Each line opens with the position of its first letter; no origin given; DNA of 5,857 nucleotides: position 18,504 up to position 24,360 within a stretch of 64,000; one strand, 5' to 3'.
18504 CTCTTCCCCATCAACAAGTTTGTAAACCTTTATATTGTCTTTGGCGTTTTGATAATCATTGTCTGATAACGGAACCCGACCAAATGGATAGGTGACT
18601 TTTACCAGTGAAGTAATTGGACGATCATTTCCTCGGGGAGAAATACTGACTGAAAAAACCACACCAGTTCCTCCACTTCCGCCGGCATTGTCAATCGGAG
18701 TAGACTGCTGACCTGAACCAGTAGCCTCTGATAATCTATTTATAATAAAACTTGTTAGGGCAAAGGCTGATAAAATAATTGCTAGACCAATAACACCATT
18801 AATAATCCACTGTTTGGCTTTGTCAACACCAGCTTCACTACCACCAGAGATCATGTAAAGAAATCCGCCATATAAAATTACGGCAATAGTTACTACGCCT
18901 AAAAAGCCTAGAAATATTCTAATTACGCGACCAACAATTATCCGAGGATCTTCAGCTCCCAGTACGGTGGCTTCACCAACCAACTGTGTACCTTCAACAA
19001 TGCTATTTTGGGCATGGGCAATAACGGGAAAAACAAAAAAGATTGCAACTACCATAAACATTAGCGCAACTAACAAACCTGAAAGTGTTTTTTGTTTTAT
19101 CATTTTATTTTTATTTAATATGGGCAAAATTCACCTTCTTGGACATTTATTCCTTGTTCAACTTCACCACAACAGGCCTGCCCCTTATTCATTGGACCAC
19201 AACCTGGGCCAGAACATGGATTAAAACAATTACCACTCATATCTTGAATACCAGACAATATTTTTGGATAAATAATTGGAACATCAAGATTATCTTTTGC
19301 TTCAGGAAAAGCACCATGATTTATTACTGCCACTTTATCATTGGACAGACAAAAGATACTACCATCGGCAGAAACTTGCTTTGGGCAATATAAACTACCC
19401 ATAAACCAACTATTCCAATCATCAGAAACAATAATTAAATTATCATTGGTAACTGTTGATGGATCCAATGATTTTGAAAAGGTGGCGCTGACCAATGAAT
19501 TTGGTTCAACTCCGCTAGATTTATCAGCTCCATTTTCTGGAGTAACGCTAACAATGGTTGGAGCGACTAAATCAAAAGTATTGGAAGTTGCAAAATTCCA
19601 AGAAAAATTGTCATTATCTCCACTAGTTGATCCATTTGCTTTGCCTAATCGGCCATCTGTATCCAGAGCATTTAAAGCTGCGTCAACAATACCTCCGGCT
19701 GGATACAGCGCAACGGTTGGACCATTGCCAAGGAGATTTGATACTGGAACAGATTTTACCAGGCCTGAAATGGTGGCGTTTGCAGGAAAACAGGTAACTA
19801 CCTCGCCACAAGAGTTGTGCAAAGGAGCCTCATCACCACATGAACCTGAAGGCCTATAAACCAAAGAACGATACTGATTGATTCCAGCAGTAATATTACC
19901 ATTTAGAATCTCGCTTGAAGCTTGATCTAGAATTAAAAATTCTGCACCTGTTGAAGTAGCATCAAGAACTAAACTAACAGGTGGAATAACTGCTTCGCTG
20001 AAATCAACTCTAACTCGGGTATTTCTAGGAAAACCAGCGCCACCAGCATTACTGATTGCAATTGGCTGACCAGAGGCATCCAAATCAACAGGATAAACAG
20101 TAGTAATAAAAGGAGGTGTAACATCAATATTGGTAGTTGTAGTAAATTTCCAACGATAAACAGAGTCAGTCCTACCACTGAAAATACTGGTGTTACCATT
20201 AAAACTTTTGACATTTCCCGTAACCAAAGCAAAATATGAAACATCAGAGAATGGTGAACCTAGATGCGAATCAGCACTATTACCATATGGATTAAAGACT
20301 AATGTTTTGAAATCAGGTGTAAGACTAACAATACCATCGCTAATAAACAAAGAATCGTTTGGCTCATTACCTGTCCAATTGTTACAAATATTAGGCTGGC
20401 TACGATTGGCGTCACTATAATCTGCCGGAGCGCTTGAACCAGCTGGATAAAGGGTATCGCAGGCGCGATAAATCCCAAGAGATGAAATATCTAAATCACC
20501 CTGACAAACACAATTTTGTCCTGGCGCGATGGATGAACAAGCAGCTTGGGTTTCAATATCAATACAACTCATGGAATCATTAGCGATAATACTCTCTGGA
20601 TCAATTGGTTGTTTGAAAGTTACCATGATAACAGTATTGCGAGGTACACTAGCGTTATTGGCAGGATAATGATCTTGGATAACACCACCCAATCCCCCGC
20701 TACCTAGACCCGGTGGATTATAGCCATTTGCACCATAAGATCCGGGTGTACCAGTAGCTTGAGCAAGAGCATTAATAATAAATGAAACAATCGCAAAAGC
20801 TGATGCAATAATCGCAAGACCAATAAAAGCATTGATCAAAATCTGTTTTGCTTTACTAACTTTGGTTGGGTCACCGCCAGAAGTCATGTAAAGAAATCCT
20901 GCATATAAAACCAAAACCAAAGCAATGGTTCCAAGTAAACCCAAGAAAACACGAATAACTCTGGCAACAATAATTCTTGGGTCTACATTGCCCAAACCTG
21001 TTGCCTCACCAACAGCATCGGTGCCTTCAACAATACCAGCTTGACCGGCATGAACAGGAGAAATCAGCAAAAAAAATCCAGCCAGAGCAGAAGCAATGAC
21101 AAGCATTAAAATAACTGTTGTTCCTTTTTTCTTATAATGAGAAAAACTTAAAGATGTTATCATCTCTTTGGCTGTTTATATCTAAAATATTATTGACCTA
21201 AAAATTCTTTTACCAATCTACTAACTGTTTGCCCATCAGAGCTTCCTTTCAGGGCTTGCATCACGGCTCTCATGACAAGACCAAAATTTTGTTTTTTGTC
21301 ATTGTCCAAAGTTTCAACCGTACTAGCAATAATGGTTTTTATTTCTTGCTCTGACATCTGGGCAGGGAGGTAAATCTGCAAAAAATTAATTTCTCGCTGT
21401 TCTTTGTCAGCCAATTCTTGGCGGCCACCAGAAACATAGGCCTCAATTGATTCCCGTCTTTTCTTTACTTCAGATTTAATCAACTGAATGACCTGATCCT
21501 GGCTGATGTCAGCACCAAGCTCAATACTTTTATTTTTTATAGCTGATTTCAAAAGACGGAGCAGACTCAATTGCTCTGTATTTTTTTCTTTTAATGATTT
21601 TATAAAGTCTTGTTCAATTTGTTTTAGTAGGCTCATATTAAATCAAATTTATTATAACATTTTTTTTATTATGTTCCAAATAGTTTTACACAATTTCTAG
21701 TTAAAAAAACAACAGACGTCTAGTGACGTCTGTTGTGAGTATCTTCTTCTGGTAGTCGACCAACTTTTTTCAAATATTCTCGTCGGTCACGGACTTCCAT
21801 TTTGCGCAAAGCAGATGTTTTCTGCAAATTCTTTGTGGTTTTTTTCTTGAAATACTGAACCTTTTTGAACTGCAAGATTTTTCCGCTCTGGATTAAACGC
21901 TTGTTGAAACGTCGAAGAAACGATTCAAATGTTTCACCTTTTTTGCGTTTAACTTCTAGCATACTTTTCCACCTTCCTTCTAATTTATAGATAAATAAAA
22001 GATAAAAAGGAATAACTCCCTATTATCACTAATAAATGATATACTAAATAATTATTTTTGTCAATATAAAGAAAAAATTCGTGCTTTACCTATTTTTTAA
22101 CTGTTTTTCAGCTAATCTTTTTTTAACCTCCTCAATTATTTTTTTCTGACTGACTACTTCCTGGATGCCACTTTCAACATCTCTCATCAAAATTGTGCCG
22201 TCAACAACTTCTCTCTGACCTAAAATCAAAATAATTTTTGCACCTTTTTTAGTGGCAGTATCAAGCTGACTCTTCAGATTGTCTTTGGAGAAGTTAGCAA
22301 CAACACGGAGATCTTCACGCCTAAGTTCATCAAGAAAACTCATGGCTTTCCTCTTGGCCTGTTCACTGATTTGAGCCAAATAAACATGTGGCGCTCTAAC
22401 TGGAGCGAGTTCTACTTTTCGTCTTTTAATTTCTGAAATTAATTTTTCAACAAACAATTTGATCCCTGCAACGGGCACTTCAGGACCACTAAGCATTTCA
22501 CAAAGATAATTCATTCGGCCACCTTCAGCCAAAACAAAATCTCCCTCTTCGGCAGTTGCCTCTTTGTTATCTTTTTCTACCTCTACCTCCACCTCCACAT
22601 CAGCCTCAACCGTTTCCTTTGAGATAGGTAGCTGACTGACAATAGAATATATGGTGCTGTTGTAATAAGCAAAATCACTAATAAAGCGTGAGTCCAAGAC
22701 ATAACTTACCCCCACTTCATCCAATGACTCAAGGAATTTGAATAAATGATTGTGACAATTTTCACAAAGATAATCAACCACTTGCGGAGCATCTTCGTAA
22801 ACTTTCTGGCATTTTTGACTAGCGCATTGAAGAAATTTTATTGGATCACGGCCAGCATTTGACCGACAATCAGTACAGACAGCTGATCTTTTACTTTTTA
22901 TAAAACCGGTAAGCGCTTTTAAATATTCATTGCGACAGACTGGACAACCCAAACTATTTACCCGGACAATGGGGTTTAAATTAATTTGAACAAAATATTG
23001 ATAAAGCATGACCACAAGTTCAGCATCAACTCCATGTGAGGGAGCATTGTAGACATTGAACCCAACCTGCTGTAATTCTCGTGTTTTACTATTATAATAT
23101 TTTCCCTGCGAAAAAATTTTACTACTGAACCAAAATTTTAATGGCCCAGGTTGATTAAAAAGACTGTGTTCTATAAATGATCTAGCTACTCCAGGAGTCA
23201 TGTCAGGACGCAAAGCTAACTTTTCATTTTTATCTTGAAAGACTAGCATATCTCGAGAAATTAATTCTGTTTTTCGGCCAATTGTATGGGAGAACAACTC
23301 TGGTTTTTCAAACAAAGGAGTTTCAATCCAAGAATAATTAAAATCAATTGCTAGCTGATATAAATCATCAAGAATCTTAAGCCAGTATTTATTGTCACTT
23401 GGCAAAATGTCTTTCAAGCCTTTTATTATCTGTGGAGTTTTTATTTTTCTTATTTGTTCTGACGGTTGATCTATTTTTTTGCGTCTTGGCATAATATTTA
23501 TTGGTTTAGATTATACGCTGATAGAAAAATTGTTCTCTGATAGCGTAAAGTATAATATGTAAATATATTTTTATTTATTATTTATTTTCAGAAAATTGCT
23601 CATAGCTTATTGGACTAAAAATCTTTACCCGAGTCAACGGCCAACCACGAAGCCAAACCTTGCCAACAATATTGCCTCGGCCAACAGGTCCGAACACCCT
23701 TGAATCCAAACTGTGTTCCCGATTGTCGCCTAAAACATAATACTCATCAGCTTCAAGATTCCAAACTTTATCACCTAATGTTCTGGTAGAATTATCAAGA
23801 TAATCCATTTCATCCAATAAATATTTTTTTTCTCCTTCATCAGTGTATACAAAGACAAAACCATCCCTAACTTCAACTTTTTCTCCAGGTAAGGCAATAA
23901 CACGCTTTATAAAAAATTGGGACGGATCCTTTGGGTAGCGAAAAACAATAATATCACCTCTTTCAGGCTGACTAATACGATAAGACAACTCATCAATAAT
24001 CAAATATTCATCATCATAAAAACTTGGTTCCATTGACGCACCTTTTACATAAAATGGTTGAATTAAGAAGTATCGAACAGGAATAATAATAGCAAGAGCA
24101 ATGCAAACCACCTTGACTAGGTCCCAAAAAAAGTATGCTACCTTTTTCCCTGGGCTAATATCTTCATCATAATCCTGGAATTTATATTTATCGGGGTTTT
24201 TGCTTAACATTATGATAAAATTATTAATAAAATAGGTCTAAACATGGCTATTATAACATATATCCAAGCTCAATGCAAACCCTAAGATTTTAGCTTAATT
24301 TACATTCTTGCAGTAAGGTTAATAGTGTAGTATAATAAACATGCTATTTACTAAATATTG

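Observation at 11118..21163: Tandem giant Cys-rich surface proteins sharing a VirB2/TrbC-like pilin hairpin anchor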

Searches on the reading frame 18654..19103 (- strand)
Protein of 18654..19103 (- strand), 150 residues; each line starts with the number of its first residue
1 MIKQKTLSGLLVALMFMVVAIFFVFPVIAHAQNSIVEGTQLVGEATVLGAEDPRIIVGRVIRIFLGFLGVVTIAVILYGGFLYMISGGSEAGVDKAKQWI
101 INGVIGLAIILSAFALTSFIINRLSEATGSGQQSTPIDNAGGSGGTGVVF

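Call 62: search_protein_families(library=pfam, alignment_id=A4, max_evalue=0.05)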
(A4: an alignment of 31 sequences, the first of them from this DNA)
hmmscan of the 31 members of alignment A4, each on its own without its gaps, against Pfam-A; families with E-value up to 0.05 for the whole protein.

A. member 1, seq(150 aa): 3 families
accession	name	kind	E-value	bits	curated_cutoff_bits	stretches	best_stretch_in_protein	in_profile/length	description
PF18895.5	T4SS_pilin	-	3.1e-05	24.4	26.6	1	63-120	15-71/71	Type IV secretion system pilin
PF04290.18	DctQ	-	0.00012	22.4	28.3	1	57-124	61-130/132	Tripartite ATP-independent periplasmic transporters, DctQ component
PF09490.15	CbtA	-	0.0075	16.6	30.7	1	6-108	9-117/239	Probable cobalt transporter subunit (CbtA)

B. families by the number of members that match (of 31 scanned): 18 families
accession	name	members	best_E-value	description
PF18895.5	T4SS_pilin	31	3.4e-13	Type IV secretion system pilin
PF04956.18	TrbC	17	1.6e-07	TrbC/VIRB2 pilin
PF05545.16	FixQ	7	0.0016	Cbb3-type cytochrome oxidase component FixQ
PF04290.18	DctQ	3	0.00012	Tripartite ATP-independent periplasmic transporters, DctQ component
PF05987.18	DUF898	3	0.016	Bacterial protein of unknown function (DUF898)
PF23396.1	DUF7103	2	0.00087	Family of unknown function (DUF7103)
PF13786.12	DUF4179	2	0.0027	Domain of unknown function (DUF4179)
PF12730.13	ABC2_membrane_4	2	0.0083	ABC-2 family transporter protein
PF24800.1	DUF7702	1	0.0028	Domain of unknown function (DUF7702)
PF09490.15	CbtA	1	0.0075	Probable cobalt transporter subunit (CbtA)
PF02322.20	Cyt_bd_oxida_II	1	0.008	Cytochrome bd terminal oxidase subunit II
PF10110.14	GPDPase_memb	1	0.013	Membrane domain of glycerophosphoryl diester phosphodiesterase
PF01757.29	Acyl_transf_3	1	0.016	Acyltransferase domain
PF13968.11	DUF4220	1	0.017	Domain of unknown function (DUF4220)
PF20064.4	DUF6463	1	0.028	Family of unknown function (DUF6463)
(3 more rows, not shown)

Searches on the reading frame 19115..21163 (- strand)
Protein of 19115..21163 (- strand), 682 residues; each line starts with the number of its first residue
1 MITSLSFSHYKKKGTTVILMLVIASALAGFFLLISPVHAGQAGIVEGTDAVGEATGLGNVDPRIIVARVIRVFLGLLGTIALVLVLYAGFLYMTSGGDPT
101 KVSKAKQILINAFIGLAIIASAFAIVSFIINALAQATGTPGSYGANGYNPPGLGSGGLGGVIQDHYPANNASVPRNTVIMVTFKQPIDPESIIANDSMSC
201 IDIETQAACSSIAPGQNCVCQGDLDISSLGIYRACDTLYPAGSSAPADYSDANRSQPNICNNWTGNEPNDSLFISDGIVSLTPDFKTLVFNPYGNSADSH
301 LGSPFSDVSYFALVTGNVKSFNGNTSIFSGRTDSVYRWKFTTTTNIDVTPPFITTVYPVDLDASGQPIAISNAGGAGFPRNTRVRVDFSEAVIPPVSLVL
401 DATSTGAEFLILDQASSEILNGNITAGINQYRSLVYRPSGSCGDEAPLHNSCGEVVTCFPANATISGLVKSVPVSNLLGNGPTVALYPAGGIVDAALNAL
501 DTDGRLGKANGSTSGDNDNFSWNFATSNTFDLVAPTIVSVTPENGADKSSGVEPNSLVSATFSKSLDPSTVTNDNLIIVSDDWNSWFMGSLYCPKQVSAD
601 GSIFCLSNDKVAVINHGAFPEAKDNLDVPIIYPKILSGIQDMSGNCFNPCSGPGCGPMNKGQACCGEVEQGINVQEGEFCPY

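Call 7: search_protein_families(library=pfam, proteins=[window:19115-21163:-], max_evalue=0.1)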
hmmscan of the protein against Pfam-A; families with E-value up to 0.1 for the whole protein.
window:19115-21163:- (682 aa): 2 families
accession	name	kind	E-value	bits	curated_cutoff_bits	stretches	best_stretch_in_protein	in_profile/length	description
PF13205.12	Big_5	-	5.4e-13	50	23.6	1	533-590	3-57/105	Bacterial Ig-like domain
PF18895.5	T4SS_pilin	-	2.5e-07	31.1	26.6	1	72-129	15-71/71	Type IV secretion system pilin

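Call 8: search_protein_families(library=ncbifam, proteins=[window:19115-21163:-], max_evalue=0.1)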
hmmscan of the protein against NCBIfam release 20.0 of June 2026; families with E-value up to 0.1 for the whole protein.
window:19115-21163:- (682 aa): 1 family
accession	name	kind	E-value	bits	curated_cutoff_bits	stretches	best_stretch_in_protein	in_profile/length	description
NF045849.1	ICE_MMCAP2_0565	equivalog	1.3e-06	28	40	1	69-132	16-79/80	Mbov_0395 family pilin-like conjugal transfer protein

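Call 22: find_encoding_contigs(protein=window:19115-21163:-, flank=10000, max_places=6)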
Protein window:19115-21163:- (682 aa): 22 contigs read that carry it; 6 places shown.
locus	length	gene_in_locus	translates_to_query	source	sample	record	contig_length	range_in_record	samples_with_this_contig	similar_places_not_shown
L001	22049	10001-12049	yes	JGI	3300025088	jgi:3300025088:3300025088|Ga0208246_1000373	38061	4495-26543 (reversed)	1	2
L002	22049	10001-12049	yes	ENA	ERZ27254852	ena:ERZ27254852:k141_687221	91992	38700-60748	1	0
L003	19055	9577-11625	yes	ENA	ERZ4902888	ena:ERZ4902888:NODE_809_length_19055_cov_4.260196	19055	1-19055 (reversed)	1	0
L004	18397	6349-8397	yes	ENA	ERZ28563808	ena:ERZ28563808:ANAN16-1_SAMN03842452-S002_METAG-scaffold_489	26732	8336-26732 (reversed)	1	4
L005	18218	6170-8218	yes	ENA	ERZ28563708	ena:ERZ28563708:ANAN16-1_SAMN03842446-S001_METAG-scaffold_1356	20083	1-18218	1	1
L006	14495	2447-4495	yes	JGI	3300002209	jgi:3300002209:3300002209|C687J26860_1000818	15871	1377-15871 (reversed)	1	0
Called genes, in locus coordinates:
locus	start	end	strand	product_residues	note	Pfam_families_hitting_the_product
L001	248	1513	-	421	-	PF08245:Mur_ligase_M, PF02875:Mur_ligase_C, PF27239:FOL3_C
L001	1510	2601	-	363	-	PF02481:DNA_processg_A, PF17782:WHD_DprA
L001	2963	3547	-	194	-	PF01195:Pept_tRNA_hydro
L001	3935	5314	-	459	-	PF00009:GTP_EFTU, PF01926:MMR_HSR1, PF02421:FeoB_N, PF00009:GTP_EFTU, PF01926:MMR_HSR1, PF02421:FeoB_N, PF04548:AIG1, PF14714:KH_dom-like, +8 more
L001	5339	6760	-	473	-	PF03816:LytR_cpsA_psr, PF13399:LytR_C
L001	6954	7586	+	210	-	PF10502:Peptidase_S26, PF00717:Peptidase_S24 (weak)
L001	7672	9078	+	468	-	PF13393:tRNA-synt_His, PF03129:HGTP_anticodon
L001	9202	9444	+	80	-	PF01165:Ribosomal_S21 (weak)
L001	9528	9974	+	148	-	PF09424:YqeY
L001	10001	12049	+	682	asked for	PF18895:T4SS_pilin, PF13205:Big_5 (weak)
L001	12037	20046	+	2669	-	PF01833:TIG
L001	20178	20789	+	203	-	PF18884:TSP3_bac (weak)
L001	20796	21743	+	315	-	-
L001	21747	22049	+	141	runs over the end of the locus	PF02130:YbeY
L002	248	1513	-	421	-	PF08245:Mur_ligase_M, PF02875:Mur_ligase_C, PF27239:FOL3_C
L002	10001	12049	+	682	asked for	PF18895:T4SS_pilin, PF13205:Big_5 (weak)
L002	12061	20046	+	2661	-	PF01833:TIG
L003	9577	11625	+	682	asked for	PF18895:T4SS_pilin, PF13205:Big_5 (weak)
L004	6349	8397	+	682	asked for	PF18895:T4SS_pilin, PF13205:Big_5 (weak)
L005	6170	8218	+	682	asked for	PF18895:T4SS_pilin, PF13205:Big_5 (weak)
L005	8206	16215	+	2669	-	PF01833:TIG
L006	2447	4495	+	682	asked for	PF18895:T4SS_pilin, PF13205:Big_5 (weak)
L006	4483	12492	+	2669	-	PF01833:TIG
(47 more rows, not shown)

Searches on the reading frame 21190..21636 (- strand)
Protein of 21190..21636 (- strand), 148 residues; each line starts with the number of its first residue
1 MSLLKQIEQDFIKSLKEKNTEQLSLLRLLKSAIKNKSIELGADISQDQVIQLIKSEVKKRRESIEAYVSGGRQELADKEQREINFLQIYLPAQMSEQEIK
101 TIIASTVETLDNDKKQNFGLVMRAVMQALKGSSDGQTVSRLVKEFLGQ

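Call 12: search_protein_families(library=pfam, proteins=[window:21190-21636:-], max_evalue=0.001)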
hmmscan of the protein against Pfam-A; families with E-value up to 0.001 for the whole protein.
window:21190-21636:- (148 aa): 2 families
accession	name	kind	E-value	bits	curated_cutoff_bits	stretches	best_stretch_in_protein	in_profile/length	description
PF09424.15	YqeY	-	1.3e-41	142.5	27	1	5-146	2-143/143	Yqey-like protein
PF02637.23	GatB_Yqey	-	5.1e-05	23.6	27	1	96-145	95-147/148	GatB domain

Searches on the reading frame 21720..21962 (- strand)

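Call 12: search_protein_families(library=pfam, proteins=[window:21720-21962:-], max_evalue=0.001)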
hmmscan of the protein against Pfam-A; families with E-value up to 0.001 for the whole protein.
window:21720-21962:- (80 aa): 1 family
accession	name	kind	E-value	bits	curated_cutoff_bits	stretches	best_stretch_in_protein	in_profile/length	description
PF01165.25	Ribosomal_S21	-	1.4e-06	28.3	27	1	3-54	1-52/55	Ribosomal protein S21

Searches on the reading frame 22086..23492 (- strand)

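Call 12: search_protein_families(library=pfam, proteins=[window:22086-23492:-], max_evalue=0.001)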
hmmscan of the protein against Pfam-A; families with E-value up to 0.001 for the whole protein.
window:22086-23492:- (468 aa): 2 families
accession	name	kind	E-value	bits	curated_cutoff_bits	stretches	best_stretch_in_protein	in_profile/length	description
PF13393.11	tRNA-synt_His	-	4.1e-22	79.2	25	1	25-287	1-273/308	Histidyl-tRNA synthetase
PF03129.25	HGTP_anticodon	-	4.8e-10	39.9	21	1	370-459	2-94/94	Anticodon binding domain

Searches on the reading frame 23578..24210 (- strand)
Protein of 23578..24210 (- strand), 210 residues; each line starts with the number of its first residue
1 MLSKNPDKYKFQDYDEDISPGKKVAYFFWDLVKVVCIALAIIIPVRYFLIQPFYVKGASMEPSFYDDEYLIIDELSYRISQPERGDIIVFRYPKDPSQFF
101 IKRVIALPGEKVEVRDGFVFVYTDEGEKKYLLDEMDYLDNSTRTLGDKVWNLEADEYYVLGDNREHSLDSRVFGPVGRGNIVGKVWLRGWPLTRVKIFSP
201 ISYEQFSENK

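Call 12: search_protein_families(library=pfam, proteins=[window:23578-24210:-], max_evalue=0.001)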
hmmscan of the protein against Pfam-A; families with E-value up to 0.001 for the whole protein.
window:23578-24210:- (210 aa): 2 families
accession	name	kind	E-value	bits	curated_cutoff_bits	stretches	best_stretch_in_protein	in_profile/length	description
PF10502.14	Peptidase_S26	-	2.5e-45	154.9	22.9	1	29-190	2-168/168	Signal peptidase, peptidase S26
PF00717.28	Peptidase_S24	-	3.9e-06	27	23.3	1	54-112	39-89/116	Peptidase S24-like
